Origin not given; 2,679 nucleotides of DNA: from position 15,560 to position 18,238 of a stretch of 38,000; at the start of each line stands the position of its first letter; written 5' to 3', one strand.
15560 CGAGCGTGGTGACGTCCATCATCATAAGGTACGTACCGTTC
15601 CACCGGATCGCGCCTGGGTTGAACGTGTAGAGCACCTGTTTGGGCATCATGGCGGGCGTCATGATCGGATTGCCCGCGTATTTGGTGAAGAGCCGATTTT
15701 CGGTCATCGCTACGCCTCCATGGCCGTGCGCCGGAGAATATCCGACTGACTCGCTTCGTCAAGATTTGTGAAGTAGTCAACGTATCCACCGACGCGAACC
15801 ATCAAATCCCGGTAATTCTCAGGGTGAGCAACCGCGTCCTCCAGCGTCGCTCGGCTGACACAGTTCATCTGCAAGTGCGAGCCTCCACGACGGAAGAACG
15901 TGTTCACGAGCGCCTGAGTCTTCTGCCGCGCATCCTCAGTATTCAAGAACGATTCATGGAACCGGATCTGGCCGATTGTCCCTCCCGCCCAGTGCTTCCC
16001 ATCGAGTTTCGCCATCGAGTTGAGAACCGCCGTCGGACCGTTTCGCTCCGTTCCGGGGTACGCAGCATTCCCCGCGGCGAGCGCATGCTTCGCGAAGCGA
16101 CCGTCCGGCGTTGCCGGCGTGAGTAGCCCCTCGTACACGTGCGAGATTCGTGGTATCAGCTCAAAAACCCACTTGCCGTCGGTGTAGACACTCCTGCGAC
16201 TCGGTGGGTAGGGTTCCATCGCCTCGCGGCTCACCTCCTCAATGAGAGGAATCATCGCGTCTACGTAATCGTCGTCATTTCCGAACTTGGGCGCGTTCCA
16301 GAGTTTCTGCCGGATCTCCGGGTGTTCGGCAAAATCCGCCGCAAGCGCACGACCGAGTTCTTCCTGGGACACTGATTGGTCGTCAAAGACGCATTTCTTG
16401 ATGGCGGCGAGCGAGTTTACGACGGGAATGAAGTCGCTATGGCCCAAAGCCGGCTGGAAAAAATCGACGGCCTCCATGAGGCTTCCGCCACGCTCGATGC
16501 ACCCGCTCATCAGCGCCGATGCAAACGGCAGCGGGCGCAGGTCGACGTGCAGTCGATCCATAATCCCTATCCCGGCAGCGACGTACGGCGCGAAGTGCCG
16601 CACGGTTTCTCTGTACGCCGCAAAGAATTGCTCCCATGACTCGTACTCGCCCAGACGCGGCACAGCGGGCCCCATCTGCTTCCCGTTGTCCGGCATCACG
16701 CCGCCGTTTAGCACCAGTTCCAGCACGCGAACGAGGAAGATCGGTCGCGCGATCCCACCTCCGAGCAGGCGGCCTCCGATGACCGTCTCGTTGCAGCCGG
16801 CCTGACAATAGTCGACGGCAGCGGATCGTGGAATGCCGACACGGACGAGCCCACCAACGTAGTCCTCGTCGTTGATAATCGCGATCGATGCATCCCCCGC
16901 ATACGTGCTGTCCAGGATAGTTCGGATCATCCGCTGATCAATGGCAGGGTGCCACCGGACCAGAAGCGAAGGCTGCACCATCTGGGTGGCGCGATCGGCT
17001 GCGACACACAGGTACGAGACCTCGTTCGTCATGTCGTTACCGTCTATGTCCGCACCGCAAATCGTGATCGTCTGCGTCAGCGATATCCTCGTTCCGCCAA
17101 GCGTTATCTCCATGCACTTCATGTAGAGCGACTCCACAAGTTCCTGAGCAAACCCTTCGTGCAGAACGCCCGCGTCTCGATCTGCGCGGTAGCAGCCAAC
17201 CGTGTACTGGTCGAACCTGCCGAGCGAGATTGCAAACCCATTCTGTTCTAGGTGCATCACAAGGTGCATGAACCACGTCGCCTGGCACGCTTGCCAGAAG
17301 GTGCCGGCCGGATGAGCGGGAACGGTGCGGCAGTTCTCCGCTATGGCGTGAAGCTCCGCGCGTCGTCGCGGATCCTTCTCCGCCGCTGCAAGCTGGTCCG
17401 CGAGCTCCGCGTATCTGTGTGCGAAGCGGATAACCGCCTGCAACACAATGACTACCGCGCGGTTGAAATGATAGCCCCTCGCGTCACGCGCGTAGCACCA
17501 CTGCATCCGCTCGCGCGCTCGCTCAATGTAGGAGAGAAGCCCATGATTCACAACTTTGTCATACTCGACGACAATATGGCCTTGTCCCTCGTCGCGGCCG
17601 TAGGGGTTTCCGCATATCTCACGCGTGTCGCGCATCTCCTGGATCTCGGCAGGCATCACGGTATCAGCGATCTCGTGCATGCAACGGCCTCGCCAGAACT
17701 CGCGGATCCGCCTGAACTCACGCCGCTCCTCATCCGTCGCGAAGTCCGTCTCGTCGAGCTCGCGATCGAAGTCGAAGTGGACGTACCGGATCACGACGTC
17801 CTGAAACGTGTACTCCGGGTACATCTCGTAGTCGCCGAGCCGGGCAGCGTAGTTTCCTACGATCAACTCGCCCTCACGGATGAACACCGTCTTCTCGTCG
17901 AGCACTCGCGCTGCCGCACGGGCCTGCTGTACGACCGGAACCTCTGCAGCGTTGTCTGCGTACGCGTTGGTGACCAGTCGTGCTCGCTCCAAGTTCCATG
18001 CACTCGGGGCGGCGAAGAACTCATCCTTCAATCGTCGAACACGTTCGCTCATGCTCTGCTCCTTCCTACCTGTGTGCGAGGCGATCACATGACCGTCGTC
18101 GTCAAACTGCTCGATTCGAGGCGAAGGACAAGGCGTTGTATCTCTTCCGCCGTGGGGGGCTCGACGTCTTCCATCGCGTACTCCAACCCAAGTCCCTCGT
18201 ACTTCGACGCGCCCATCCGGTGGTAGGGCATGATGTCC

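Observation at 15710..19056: Divergent glycyl radical enzyme plus activase embedded in a glycan-degradation operon (top candidate)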

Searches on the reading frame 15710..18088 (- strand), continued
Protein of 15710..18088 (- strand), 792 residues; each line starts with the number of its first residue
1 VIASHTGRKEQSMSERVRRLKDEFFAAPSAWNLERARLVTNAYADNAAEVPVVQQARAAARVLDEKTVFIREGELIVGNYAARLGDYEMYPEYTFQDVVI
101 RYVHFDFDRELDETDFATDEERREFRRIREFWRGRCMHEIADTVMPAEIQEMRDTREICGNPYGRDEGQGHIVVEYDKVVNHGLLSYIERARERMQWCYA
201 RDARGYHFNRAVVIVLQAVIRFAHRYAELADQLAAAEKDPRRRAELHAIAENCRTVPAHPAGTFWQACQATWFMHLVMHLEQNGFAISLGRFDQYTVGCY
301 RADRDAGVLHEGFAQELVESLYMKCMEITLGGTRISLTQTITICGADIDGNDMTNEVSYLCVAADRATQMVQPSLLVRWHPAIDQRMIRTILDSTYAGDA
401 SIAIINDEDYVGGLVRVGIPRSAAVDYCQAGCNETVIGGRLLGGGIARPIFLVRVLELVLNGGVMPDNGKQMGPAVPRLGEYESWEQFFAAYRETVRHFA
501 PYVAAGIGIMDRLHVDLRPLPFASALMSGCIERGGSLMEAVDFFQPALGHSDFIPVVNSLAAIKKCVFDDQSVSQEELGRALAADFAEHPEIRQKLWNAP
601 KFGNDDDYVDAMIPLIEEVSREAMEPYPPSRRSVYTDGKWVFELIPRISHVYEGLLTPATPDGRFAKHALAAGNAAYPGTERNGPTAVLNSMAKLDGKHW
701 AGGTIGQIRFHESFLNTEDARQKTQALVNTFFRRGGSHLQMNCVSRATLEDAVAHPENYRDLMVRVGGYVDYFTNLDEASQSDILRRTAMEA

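Call 86: fold_search(model_id=the predicted structure, library=pdb)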
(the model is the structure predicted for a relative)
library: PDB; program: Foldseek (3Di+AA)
matches with E <= 10: 236; with E <= 0.001: 66
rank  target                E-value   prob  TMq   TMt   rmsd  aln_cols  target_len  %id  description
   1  9rco_A                2.9e-56  1.00  0.92  0.90   3.0       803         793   32  1,2-propanediol dehydratase with 0.1 % glycerol additive (released 2025-06-11)
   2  5i2a_A                2.5e-55  1.00  0.91  0.85   3.5       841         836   29  1,2-propanediol Dehydration in Roseburia inulinivorans; Structural Basis for Substrate and Enantiomer Selectivity (released 2016-06-01)
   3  1r8w_A                2.9e-55  1.00  0.93  0.92   2.9       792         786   30  Native structure of the B12-independent glycerol dehydratase from clostridium butyricum (released 2004-06-01)
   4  5i2a_B                3.5e-55  1.00  0.92  0.86   3.3       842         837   29  1,2-propanediol Dehydration in Roseburia inulinivorans; Structural Basis for Substrate and Enantiomer Selectivity (released 2016-06-01)
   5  9rcp_B                4.4e-55  1.00  0.92  0.91   2.9       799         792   32  1,2-propanediol dehydratase with 0.1 % 1,3-propanediol additive (released 2025-06-11)
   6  5i2g_A                1.0e-54  1.00  0.92  0.90   3.3       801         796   31  1,2-propanediol Dehydration in Roseburia inulinivorans; Structural Basis for Substrate and Enantiomer Selectivity (released 2016-06-01)
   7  5i2g_B                3.4e-54  1.00  0.92  0.90   3.2       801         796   31  1,2-propanediol Dehydration in Roseburia inulinivorans; Structural Basis for Substrate and Enantiomer Selectivity (released 2016-06-01)
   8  9rcp_C                4.3e-54  1.00  0.92  0.90   2.9       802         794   32  1,2-propanediol dehydratase with 0.1 % 1,3-propanediol additive (released 2025-06-11)
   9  9rcq_A                4.7e-54  1.00  0.93  0.89   3.0       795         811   31  1,2-propanediol dehydratase with no ligand additives (released 2025-06-11)
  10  8iof_A                4.6e-53  1.00  0.92  0.91   3.1       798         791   27  Crystal structure of N-methyl-Cis-4-hydroxy-D-proline dehydratase in Clostridium sp. FS41 (released 2024-03-27)
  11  9ht9_A                8.4e-53  1.00  0.93  0.91   3.0       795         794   28  CutC in complex with inhibitor1 (released 2026-01-14)
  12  8iof_C                1.4e-52  1.00  0.93  0.91   3.1       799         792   28  Crystal structure of N-methyl-Cis-4-hydroxy-D-proline dehydratase in Clostridium sp. FS41 (released 2024-03-27)
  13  5a0u_A                1.9e-52  1.00  0.91  0.90   3.1       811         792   27  Structure of CutC choline lyase choline bound form from Klebsiella pneumoniae. (released 2015-07-29)
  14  5fau_A                2.1e-52  1.00  0.93  0.91   3.1       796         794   28  wild-type choline TMA lyase in complex with choline (released 2016-09-28)
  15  7vua_A                2.4e-52  1.00  0.93  0.93   2.6       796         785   28  Anaerobic hydroxyproline degradation involving C-N cleavage by a glycyl radical enzyme (released 2022-06-01)
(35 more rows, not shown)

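Call 91: search_protein_representatives(protein=P0001)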
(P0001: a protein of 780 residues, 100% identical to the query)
Query: 780 residues. Proteins with E-value up to 0.001 (for the whole library): 7092; up to 1e-10: 3880; up to 1e-30: 1619. The best 150 are listed.
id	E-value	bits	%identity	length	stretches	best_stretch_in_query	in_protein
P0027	2.3e-249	846.2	50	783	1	3-777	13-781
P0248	4.1e-174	597.3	52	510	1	268-780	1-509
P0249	9.8e-131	453.9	37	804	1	4-778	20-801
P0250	4.1e-126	438.6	35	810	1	2-777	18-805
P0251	1.8e-124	433.1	37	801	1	1-777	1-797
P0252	9.4e-123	427.5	34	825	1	2-777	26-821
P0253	5.8e-122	424.9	35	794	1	1-777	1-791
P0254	7.2e-121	421.3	33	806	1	3-779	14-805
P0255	3.6e-120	418.9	37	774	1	2-777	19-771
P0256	1.0e-118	414.2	34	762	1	1-777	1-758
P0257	2.8e-118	412.7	34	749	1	1-776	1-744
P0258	5.7e-116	405.1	34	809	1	2-777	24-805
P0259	6.2e-116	404.9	34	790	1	2-778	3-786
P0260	6.6e-116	404.8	34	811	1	2-776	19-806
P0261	1.1e-115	404.1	35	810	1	2-776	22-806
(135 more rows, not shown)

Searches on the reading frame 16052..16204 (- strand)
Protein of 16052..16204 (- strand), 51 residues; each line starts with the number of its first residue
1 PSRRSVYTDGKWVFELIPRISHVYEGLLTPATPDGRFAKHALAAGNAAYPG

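Call 54: search_solved_structures(query=window:16052-16204:-, max_evalue=10, show_alignments=5)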
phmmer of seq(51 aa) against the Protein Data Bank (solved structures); distinct sequences matched with E-value up to 10: 10.
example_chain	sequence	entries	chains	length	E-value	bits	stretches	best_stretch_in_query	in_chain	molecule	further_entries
3gbo_A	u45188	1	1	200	0.055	16.9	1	2-45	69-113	Zinc metalloproteinase BmooMPalfa-I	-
6lon_B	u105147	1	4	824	0.46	14.1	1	16-49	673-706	PFL2/glycerol dehydratase family glycyl radical enzyme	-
1r8w_A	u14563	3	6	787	0.46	14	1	15-46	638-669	glycerol dehydratase | B12-independent glycerol dehydratase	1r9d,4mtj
2w12_A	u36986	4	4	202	0.48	14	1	4-45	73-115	ZINC METALLOPROTEINASE BAP1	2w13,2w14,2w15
1nd1_A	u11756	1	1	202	0.49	14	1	4-45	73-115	BaP1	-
5ymr_B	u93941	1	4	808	0.69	13.5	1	16-49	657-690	Formate acetyltransferase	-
8yjo_A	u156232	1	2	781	0.8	13.3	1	21-46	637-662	Probable dehydratase PflD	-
4q1l_A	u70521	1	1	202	0.91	13.1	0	4-36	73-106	Snake venom metalloproteinase leucurolysin-A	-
6vxc_A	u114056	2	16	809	1.3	12.7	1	7-45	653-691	Trans-4-hydroxy-L-proline dehydratase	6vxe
7kq3_A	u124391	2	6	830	1.3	12.6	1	16-47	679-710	Isethionate sulfite-lyase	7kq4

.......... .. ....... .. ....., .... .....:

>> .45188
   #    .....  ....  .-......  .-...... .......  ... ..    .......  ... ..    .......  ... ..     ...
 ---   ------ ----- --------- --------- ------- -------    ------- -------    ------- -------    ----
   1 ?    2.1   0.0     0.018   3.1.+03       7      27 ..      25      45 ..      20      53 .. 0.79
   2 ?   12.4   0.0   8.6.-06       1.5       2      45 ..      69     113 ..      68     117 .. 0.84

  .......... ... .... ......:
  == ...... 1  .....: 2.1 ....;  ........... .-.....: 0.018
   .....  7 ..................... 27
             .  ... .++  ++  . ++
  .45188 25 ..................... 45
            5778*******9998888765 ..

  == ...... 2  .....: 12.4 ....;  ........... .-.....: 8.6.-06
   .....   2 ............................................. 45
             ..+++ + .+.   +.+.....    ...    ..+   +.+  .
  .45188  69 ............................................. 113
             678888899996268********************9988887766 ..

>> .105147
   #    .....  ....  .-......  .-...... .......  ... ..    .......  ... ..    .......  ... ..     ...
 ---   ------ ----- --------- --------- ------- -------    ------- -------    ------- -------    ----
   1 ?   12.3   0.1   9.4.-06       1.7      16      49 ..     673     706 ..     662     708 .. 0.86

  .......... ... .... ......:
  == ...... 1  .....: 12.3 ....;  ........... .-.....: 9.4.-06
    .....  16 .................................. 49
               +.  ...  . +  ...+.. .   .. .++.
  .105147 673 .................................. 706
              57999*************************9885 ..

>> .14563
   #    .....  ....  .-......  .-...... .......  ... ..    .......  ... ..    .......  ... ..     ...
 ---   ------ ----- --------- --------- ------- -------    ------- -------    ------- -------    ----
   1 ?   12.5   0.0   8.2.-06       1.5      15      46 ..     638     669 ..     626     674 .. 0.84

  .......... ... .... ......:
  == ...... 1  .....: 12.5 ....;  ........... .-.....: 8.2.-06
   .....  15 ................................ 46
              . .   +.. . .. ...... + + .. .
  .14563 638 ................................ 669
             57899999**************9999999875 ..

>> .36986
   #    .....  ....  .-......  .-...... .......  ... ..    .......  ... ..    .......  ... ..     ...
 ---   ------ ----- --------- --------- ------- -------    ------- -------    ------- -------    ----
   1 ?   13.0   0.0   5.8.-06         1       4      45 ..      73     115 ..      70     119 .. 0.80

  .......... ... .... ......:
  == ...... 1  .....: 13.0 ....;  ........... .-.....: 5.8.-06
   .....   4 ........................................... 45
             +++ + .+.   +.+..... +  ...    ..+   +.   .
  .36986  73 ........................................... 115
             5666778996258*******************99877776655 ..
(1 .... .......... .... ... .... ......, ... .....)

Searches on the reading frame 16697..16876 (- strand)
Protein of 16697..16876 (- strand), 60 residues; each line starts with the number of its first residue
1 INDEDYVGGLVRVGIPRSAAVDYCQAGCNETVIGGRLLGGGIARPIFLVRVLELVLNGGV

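Call 55: search_solved_structures(query=window:16697-16876:-, max_evalue=10, show_alignments=5)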
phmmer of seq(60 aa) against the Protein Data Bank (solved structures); distinct sequences matched with E-value up to 10: 7.
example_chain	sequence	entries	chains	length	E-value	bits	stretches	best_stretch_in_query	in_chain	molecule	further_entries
6xs4_A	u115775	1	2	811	0.028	18.5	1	2-37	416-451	Formate C-acetyltransferase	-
8id7_A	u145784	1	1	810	0.084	17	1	2-37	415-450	Probable dehydratase YbiW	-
8yjn_A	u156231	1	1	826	0.087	16.9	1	2-37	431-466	Probable dehydratase YbiW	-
8iof_A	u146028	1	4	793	0.096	16.8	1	6-59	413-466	Benzylsuccinate synthase alpha subunit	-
8id0_A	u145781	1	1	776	0.11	16.6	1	2-56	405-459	formate C-acetyltransferase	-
9rco_A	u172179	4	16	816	0.43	14.7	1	2-59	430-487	Glycyl radical protein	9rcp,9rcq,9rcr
6qcc_A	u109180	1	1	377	1.2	13.4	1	11-45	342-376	Large coat-protein subunit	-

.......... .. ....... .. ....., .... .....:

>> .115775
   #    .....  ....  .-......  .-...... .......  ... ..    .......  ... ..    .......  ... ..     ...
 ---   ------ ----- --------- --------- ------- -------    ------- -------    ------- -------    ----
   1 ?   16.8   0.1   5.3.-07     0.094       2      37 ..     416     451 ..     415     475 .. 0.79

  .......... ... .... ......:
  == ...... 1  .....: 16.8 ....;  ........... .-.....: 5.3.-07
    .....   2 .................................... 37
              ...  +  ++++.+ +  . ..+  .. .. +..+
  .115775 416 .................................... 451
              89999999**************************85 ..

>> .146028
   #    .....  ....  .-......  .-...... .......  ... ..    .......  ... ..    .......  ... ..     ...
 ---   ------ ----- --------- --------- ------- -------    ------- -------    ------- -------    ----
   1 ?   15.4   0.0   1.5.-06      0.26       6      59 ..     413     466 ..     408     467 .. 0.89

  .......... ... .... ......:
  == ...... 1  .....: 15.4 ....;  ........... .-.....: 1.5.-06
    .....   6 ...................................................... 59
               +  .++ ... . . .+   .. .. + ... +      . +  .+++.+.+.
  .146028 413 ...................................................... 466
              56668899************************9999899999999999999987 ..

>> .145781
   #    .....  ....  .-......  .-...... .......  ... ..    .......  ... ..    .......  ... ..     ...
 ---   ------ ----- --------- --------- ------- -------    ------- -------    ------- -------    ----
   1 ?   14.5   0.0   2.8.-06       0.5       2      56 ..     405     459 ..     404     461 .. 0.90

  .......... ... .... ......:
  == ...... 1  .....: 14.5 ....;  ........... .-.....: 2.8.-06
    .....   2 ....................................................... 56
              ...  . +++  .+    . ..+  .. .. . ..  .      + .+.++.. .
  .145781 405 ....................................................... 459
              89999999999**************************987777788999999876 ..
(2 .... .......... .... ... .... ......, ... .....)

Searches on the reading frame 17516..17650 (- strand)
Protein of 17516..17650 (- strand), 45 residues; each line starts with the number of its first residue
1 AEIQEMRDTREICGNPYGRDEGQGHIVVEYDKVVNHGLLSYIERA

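Call 52: search_solved_structures(query=window:17516-17650:-, max_evalue=10, show_alignments=5)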
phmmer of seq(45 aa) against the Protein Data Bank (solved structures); distinct sequences matched with E-value up to 10: 2.
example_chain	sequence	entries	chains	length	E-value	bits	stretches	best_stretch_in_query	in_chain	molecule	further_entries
8yjo_A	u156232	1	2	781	0.0072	19.8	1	19-40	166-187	Probable dehydratase PflD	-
8id0_A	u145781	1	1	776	0.1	16.2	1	19-43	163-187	formate C-acetyltransferase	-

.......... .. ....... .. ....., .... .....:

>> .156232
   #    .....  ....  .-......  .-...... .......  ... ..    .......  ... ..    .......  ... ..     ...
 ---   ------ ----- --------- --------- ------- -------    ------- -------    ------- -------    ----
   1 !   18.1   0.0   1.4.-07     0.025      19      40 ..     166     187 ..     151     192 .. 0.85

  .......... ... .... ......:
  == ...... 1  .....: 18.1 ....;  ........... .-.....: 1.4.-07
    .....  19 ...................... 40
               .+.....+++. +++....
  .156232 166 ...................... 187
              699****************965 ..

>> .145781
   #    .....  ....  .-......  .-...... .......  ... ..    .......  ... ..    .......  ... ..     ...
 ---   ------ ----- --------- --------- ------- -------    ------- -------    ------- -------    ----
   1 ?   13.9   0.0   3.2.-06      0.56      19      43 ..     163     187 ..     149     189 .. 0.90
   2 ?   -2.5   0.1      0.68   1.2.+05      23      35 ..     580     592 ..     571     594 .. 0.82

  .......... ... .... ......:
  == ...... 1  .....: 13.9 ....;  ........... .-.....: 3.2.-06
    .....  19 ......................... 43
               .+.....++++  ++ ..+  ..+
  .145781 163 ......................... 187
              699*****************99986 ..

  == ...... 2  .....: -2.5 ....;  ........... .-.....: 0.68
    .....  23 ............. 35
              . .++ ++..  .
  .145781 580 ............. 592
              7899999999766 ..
